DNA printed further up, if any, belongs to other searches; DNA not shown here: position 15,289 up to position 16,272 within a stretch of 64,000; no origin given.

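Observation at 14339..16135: Orphan two-gene nuclease-like cassette: candidate undescribed defence or restriction-type module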

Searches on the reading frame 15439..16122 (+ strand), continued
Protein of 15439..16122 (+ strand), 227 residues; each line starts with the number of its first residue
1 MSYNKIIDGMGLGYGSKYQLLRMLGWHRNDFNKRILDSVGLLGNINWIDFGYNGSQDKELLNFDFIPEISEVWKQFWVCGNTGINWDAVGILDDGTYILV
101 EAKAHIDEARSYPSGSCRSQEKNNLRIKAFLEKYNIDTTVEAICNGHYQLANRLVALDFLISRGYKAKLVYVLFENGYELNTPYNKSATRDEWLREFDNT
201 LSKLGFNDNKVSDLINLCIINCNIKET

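Call 68: search_protein_families(library=pfam, alignment_id=A6, max_evalue=0.00001)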
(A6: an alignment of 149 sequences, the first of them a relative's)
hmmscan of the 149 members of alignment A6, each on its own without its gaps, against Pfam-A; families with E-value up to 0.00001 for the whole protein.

A. member 1, L006:6433-7365:+ (310 aa): 4 families
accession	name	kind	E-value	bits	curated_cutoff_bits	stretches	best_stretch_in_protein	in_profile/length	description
PF12833.13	HTH_18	-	9.8e-22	77.5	33.6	1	228-306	1-79/80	Helix-turn-helix domain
PF00165.29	HTH_AraC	-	2e-15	56.9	26.6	1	269-306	6-42/42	Bacterial regulatory helix-turn-helix proteins, AraC family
PF02311.25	AraC_binding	-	8.7e-11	42.1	21.1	1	78-191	21-134/135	AraC-like ligand binding domain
PF07883.17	Cupin_2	-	1.3e-07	31.7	27.2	1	83-131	21-69/70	Cupin domain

B. families by the number of members that match (of 149 scanned): 147 families (the first 25 are shown)
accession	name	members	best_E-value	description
PF03235.19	GmrSD_N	3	9.9e-35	GmrSD restriction endonuclease, N-terminal domain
PF02811.25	PHP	2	1.8e-48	PHP domain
PF01420.25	Methylase_S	2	2.8e-39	Type I restriction modification DNA specificity domain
PF14281.12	PDDEXK_4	2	7.9e-25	PD-(D/E)XK nuclease superfamily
PF00004.35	AAA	2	3.3e-23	ATPase family associated with various cellular activities (AAA)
PF12833.13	HTH_18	2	9.8e-22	Helix-turn-helix domain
PF22725.1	GFO_IDH_MocA_C3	2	1.3e-19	GFO/IDH/MocA C-terminal domain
PF13649.12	Methyltransf_25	2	3.2e-18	Methyltransferase domain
PF13847.12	Methyltransf_31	2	2.1e-17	Methyltransferase domain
PF07733.18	DNA_pol3_alpha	2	1.2e-16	Bacterial DNA polymerase III alpha NTPase domain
PF01408.29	GFO_IDH_MocA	2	2.8e-16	Oxidoreductase family, NAD-binding Rossmann fold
PF00165.29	HTH_AraC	2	2e-15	Bacterial regulatory helix-turn-helix proteins, AraC family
PF08241.18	Methyltransf_11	2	3e-14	Methyltransferase domain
PF00149.33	Metallophos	2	8e-14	Calcineurin-like phosphoesterase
PF13280.12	WYL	2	1.5e-07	WYL domain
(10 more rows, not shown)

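Call 69: find_related_loci(query=A4, collection=viral_contigs, flank=6000)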
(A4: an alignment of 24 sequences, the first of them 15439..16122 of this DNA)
Query A4 (227 aa) in viral_contigs; peptide patterns used: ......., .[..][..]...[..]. (x = any residue, [..] = any of these).
27 stretches matched a pattern; 2 encode a relative of the query (tblastn E <= 1e-3); 2 distinct loci.
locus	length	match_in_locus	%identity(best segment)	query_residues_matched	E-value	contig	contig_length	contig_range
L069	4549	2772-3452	41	10-227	2e-43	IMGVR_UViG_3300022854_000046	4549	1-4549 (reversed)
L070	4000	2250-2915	37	10-222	1e-37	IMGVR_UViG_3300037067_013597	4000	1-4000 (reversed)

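Call 79: search_dna_similar(query=window:15439-16122:+, collection=phages, mode=protein, max_evalue=0.001)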
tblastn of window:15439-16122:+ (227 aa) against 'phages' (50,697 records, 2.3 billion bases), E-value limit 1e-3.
No match.

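Call 80: search_dna_similar(query=window:15439-16122:+, collection=plasmids, mode=protein, max_evalue=0.001)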
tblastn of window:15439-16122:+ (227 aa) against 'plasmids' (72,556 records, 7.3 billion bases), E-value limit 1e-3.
Records with a match: 1; places in all: 1; records where one place covers at least 80% of the query: 1.
Best place of each record, by identity: <60% 1.
By first word of the organism name: Azospirillum 1.
By predicted mobility (MOB-suite, as given by PLSDB): non-mobilizable 1.
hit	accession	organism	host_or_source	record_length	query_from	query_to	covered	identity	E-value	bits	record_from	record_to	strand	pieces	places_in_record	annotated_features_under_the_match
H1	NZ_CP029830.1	Azospirillum ramasamyi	single cell,Cow dung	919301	10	209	88%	31.8%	4e-23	103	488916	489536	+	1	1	hypothetical protein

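Call 81: get_annotated_region(hit=H1, flank=8000)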
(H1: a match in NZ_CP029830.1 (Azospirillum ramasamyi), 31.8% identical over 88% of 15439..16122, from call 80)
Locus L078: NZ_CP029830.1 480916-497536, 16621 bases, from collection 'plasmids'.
description: Azospirillum ramasamyi strain M2T2B2 plasmid unnamed1, complete sequence
organism: Azospirillum ramasamyi (NCBI taxid 682998)
taxonomy: Bacteria; Pseudomonadota; Alphaproteobacteria; Rhodospirillales; Azospirillaceae; Azospirillum; Azospirillum ramasamyi
host: -; source: single cell,Cow dung; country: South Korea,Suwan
typing (MOB-suite, as given by PLSDB): non-mobilizable
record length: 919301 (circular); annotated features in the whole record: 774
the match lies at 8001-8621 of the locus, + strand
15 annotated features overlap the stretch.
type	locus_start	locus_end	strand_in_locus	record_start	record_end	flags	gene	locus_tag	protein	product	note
CDS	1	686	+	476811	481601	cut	-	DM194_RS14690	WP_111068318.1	DUF3320 domain-containing protein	-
CDS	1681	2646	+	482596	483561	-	-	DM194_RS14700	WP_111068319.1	WYL domain-containing protein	-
CDS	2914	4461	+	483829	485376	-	-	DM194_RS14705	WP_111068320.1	hypothetical protein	-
CDS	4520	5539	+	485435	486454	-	-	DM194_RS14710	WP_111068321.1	hypothetical protein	-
CDS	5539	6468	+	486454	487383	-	-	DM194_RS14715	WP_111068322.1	hypothetical protein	-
CDS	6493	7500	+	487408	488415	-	-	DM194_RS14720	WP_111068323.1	PD-(D/E)XK nuclease family protein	-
CDS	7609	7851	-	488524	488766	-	-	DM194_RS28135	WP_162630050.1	hypothetical protein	-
CDS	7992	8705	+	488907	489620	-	-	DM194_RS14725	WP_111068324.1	hypothetical protein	-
CDS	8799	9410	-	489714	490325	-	-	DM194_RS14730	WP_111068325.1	hypothetical protein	-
CDS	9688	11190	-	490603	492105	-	-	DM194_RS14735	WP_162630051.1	replication initiation protein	-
CDS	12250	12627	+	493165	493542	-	-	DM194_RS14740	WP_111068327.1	hypothetical protein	-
CDS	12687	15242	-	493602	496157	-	-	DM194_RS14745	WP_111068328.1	DotA/TraY family protein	-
CDS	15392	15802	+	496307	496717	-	-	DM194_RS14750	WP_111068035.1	transposase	GO:0006313 - DNA transposition [Evidence IEA]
CDS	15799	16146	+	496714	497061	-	tnpB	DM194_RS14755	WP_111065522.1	IS66 family insertion sequence element accessory protein TnpB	-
CDS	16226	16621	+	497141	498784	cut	-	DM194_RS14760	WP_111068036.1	IS66 family transposase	-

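Call 88: find_encoding_contigs(protein=P0004, flank=4000, max_places=3)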
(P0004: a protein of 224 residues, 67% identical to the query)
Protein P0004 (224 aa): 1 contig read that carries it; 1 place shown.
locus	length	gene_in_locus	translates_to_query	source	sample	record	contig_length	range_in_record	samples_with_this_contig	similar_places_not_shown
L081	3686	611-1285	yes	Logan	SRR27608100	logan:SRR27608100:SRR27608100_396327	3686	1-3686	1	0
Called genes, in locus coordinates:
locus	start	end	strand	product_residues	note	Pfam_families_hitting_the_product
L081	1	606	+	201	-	?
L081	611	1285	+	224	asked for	-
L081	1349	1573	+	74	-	-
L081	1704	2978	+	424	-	PF01232:Mannitol_dh, PF08125:Mannitol_dh_C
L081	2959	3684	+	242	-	?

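Call 90: search_protein_families(library=pfam, alignment_id=A1, max_evalue=1)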
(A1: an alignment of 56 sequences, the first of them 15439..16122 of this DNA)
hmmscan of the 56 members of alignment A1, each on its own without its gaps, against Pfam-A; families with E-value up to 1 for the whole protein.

A. member 1, window:15439-16122:+ (227 aa): 0 families

B. families by the number of members that match (of 56 scanned): 23 families
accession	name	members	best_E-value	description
PF10742.14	DUF2555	4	0.078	Protein of unknown function (DUF2555)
PF25167.1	DUF7829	3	0.003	Domain of unknown function (DUF7829)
PF09548.15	Spore_III_AB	2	0.01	Stage III sporulation protein AB (spore_III_AB)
PF25223.1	DUF7841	1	0.0059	Domain of unknown function (DUF7841)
PF11547.14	E3_UbLigase_EDD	1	0.011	E3 ubiquitin ligase EDD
PF05524.18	PEP-utilisers_N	1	0.024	PEP-utilising enzyme, N-terminal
PF18150.6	DUF5600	1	0.025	Domain of unknown function (DUF5600)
PF08878.16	HamA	1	0.028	HamA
PF02021.23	UPF0102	1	0.037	Uncharacterised protein family UPF0102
PF16455.10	UBD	1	0.038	Ubiquitin-binding domain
PF08787.18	Alginate_lyase2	1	0.068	Alginate lyase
PF12377.13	DuffyBP_N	1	0.082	Duffy binding protein N terminal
PF05205.17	COMPASS-Shg1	1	0.11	COMPASS (Complex proteins associated with Set1p) component shg1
PF14747.11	DUF4473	1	0.13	Domain of unknown function (DUF4473)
PF13263.12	PHP_C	1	0.14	PHP-associated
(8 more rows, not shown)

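Call 95: search_solved_structures(query=L032:8525-9718:+, max_evalue=0.001)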
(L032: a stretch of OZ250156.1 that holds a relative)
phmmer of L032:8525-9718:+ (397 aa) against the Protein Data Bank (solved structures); distinct sequences matched with E-value up to 0.001: 94 (the best 60 are shown).
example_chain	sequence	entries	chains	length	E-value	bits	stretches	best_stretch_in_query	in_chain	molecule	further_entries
1x0m_A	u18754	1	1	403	2.5e-66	227.5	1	31-391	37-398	Aminotransferase II Homologue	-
3aov_A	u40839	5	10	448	3.6e-66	227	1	31-391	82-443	Putative uncharacterized protein PH0207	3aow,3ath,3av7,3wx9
1wst_A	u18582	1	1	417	4.6e-63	216.8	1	31-391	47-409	multiple substrate aminotransferase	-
2zc0_A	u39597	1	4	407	2.3e-62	214.5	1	30-391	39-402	Alanine glyoxylate transaminase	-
8tn2_A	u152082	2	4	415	2.2e-52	181.6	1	17-376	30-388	PLP-dependent aminotransferase MppQ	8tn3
2egy_A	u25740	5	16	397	4e-49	170.9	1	24-390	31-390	Alpha-aminodipate aminotransferase | 2-aminoadipate transaminase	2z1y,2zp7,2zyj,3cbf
1vp4_A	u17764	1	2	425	7.2e-49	170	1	29-394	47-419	aminotransferase, putative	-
4gdy_A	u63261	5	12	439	9.3e-41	143.3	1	61-390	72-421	Kynurenine/alpha-aminoadipate aminotransferase, mitochondrial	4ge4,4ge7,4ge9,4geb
3ue8_A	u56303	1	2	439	2.5e-40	141.9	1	61-390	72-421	Kynurenine/alpha-aminoadipate aminotransferase, mitochondrial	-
2xh1_A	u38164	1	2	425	2.7e-40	141.8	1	61-389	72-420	KYNURENINE/ALPHA-AMINOADIPATE AMINOTRANSFERASE, MITOCHONDRIAL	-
2qlr_A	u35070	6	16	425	2.7e-40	141.8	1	61-389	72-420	Kynurenine/alpha-aminoadipate aminotransferase mitochondrial | Kynurenine/alpha-aminoadipate aminotransferase, mitochondrial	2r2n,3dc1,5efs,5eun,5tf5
2vgz_A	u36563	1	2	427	2.7e-40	141.8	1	61-389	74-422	KYNURENINE/ALPHA-AMINOADIPATE AMINOTRANSFERASE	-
6d0a_A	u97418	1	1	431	2.8e-40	141.7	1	61-389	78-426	Kynurenine/alpha-aminoadipate aminotransferase, mitochondrial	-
6t8p_A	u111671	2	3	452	3.3e-40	141.5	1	61-389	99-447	Kynurenine/alpha-aminoadipate aminotransferase, mitochondrial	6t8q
6s8w_A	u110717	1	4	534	2.6e-26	95.7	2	62-214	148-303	Aromatic aminotransferase Aro8, putative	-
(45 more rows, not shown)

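Call 96: search_solved_structures(query=L032:7021-7758:+, max_evalue=0.01)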
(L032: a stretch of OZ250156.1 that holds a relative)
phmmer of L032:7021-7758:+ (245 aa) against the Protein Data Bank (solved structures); distinct sequences matched with E-value up to 0.01: 0.
